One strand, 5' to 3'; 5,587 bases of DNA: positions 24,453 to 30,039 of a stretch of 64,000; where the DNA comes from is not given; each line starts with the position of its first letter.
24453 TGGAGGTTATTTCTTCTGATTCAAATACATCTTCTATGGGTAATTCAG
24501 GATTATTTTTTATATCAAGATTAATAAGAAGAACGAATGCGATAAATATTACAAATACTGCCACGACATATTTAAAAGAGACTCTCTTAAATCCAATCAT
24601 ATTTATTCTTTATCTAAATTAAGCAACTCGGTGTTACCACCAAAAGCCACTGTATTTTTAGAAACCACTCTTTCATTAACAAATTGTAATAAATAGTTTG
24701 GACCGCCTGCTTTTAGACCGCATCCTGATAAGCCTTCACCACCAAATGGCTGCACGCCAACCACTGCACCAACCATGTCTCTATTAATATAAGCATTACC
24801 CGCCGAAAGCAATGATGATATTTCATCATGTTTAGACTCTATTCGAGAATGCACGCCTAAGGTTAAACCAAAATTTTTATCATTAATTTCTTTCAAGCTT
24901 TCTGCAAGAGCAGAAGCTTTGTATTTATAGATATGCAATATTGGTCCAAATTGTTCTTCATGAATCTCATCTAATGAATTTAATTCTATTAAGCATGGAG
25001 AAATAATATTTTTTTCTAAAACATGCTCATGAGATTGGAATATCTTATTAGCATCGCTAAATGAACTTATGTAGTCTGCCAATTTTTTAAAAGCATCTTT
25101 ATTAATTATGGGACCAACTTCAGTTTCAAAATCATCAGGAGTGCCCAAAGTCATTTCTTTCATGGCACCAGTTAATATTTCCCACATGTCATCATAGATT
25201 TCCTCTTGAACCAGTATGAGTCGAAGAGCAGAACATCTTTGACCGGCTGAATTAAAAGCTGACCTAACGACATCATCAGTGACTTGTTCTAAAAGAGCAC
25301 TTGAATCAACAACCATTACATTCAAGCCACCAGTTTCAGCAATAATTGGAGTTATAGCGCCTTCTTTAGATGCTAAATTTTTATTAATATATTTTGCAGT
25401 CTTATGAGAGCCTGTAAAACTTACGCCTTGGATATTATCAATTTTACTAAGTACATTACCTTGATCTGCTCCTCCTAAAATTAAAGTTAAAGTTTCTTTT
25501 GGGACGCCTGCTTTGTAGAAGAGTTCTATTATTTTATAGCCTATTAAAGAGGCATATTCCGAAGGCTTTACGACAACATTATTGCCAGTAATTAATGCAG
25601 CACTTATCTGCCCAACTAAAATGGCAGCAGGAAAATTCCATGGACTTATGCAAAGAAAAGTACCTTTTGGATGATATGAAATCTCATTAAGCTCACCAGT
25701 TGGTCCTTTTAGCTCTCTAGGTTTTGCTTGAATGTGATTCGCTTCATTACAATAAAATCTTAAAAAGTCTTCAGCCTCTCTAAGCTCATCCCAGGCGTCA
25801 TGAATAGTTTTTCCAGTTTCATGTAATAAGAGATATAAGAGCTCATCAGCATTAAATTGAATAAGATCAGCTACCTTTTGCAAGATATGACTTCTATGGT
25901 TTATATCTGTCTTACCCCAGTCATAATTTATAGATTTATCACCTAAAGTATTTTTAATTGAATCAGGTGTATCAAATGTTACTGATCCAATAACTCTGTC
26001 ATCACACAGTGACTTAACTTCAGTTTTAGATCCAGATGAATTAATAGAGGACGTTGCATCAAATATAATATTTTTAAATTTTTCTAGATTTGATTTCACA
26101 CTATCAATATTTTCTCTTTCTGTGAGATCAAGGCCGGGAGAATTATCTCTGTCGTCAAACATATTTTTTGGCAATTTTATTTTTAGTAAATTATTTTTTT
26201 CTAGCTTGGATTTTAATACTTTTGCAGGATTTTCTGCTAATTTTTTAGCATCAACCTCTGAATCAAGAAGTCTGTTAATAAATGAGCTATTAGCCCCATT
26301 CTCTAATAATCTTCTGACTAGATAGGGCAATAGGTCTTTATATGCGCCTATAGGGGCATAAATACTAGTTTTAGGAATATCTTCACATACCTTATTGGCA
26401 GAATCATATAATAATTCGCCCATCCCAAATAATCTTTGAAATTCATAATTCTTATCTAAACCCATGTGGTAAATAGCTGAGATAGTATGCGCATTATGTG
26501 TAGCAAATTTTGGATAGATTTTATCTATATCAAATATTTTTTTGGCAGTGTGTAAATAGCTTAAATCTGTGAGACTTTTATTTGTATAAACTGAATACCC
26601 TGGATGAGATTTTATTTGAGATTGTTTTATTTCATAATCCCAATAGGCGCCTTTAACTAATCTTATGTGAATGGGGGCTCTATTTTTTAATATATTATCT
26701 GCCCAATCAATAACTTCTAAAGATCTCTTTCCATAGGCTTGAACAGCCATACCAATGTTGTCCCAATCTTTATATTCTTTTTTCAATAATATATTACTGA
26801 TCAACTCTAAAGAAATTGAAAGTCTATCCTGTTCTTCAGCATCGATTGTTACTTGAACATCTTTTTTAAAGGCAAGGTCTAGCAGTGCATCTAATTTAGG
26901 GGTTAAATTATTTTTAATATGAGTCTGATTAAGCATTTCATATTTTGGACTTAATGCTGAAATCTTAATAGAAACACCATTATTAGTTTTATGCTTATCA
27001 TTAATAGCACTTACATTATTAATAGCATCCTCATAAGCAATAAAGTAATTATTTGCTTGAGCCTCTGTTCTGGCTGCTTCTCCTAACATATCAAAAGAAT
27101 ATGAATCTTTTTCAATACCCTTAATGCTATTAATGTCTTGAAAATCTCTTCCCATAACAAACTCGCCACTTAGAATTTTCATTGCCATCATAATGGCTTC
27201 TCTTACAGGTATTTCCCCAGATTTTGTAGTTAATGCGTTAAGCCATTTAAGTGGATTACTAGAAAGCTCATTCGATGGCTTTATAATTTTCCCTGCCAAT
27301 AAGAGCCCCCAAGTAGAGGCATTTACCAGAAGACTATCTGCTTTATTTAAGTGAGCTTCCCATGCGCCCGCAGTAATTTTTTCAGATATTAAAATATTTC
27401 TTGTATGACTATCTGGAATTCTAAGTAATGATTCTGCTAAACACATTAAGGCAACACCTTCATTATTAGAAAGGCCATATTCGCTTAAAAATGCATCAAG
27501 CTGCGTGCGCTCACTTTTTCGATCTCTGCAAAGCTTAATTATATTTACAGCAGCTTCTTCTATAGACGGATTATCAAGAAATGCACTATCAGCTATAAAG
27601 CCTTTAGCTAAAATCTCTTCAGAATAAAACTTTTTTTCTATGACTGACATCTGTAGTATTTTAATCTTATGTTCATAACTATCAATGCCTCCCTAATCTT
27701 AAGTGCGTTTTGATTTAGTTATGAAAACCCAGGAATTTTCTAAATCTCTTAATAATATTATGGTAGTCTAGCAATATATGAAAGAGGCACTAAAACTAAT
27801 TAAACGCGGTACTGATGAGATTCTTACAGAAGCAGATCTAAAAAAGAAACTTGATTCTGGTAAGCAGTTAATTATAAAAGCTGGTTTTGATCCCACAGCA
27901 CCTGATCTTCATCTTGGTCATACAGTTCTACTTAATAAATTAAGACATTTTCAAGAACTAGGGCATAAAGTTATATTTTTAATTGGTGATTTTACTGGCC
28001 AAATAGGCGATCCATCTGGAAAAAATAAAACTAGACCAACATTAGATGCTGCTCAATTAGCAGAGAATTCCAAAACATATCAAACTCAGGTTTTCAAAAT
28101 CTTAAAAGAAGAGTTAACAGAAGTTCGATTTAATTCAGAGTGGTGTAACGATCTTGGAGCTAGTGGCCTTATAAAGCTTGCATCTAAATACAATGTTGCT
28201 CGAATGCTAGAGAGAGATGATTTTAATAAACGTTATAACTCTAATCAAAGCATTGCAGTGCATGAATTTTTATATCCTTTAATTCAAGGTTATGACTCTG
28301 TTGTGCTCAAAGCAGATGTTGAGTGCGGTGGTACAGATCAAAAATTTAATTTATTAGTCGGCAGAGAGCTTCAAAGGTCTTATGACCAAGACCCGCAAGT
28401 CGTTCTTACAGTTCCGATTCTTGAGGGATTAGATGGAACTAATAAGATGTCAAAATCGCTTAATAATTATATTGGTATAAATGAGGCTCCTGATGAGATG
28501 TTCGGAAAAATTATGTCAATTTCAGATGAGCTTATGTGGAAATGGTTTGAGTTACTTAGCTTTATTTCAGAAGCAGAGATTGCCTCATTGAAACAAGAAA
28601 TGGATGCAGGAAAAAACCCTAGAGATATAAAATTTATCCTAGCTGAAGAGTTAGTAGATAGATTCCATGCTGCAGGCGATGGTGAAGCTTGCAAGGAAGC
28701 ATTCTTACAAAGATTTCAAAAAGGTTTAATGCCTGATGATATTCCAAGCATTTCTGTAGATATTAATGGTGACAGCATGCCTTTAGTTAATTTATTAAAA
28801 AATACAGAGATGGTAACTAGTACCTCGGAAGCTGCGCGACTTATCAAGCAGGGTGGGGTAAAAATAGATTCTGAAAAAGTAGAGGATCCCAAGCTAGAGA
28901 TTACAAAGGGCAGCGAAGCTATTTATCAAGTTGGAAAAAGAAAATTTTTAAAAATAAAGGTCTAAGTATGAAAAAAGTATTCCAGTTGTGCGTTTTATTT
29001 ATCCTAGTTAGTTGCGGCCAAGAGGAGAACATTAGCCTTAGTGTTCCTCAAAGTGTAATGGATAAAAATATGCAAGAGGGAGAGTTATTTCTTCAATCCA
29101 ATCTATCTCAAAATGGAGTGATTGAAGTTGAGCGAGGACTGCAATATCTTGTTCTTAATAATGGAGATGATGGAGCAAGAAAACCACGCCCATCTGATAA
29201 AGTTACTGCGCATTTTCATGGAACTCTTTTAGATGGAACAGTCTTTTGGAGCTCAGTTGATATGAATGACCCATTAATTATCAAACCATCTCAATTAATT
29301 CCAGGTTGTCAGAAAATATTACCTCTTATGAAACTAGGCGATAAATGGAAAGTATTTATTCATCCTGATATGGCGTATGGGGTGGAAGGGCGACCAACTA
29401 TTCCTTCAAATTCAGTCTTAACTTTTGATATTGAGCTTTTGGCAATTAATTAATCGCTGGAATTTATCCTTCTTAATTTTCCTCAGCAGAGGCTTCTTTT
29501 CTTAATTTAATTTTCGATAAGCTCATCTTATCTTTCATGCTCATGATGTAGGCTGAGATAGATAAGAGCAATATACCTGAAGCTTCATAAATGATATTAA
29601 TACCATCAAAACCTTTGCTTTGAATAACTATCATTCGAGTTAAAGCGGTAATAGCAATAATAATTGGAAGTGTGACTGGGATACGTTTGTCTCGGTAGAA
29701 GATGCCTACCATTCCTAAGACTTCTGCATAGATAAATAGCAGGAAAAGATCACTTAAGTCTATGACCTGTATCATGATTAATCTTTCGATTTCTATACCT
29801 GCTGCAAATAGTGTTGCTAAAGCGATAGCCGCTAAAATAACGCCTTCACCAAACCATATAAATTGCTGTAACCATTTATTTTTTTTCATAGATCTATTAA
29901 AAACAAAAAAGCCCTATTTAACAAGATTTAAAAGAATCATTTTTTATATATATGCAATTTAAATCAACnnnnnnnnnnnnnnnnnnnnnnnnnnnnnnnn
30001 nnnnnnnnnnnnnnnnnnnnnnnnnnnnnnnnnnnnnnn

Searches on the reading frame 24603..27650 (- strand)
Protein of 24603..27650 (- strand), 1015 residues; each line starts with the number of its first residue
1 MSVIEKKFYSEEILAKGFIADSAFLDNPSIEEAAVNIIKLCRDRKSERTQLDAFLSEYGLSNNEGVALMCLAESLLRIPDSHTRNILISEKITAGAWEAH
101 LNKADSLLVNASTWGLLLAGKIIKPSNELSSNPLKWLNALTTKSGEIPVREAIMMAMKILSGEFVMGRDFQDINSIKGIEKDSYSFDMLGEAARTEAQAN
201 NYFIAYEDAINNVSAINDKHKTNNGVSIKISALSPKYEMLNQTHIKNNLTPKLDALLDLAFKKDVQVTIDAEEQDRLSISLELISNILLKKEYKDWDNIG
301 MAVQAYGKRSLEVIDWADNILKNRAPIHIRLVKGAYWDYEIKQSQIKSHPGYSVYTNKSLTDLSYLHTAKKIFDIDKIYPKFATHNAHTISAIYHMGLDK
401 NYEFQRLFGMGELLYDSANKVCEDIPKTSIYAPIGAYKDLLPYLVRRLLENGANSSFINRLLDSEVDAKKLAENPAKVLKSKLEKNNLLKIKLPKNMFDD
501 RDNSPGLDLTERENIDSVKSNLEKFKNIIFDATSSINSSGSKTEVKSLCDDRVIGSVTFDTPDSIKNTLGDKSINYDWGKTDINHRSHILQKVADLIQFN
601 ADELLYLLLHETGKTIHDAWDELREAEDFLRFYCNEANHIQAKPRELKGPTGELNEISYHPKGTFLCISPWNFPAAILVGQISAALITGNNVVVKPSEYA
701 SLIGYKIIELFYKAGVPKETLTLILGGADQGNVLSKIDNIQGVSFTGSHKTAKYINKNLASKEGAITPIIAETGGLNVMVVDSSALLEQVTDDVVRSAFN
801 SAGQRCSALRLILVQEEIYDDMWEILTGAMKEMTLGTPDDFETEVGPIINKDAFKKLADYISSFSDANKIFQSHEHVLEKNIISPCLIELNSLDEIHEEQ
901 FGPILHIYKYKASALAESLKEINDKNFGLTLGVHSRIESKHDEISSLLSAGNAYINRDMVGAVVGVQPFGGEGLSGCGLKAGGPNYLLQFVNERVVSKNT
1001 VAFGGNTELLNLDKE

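Call 11: search_protein_families(library=pfam, proteins=[window:24603-27650:-], max_evalue=0.00001)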
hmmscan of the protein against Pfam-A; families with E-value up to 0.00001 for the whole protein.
window:24603-27650:- (1015 aa): 3 families
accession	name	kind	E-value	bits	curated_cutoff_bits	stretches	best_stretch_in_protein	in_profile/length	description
PF00171.27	Aldedh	-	8.4e-101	338.2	23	1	540-995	6-460/461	Aldehyde dehydrogenase family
PF01619.24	Pro_dh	-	1e-77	261.9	27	1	182-460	13-278/278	Proline dehydrogenase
PF14850.11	Pro_dh-DNA_bdg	-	4.8e-36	124.1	27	1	51-164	2-112/112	DNA-binding domain of Proline dehydrogenase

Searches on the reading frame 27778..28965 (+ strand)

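Call 11: search_protein_families(library=pfam, proteins=[window:27778-28965:+], max_evalue=0.00001)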
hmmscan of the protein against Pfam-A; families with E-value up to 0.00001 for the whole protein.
window:27778-28965:+ (395 aa): 3 families
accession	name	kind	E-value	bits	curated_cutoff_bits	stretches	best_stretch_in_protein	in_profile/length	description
PF00579.31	tRNA-synt_1b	-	3.7e-82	276.4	21.1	1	29-313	4-291/292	tRNA synthetases class I (W and Y)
PF01479.30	S4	-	1.6e-08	34.6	22.8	1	334-379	1-46/48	S4 domain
PF22421.1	SYY_C-terminal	-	8.5e-07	29.2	27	1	320-379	7-64/83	Tyrosine--tRNA ligase SYY-like C-terminal domain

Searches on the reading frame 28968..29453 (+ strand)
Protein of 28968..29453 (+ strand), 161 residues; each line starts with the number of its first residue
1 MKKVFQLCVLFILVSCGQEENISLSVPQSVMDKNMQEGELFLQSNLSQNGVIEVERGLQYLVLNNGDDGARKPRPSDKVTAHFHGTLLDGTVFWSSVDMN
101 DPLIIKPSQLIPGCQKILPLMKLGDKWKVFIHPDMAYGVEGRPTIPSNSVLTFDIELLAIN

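Call 11: search_protein_families(library=pfam, proteins=[window:28968-29453:+], max_evalue=0.00001)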
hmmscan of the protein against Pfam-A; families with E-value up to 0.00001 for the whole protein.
window:28968-29453:+ (161 aa): 1 family
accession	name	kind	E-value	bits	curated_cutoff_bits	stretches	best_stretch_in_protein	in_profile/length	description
PF00254.34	FKBP_C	-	5.8e-23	81.5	21.1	1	70-158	2-94/94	FKBP-type peptidyl-prolyl cis-trans isomerase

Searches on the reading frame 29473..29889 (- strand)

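Call 12: search_protein_families(library=pfam, proteins=[window:29473-29889:-], max_evalue=0.00001)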
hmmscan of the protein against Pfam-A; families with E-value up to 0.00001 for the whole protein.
window:29473-29889:- (138 aa): 1 family
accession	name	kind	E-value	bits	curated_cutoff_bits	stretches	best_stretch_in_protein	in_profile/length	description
PF06146.17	PsiE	-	4.4e-16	59.6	23.9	1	17-119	5-120/122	Phosphate-starvation-inducible E family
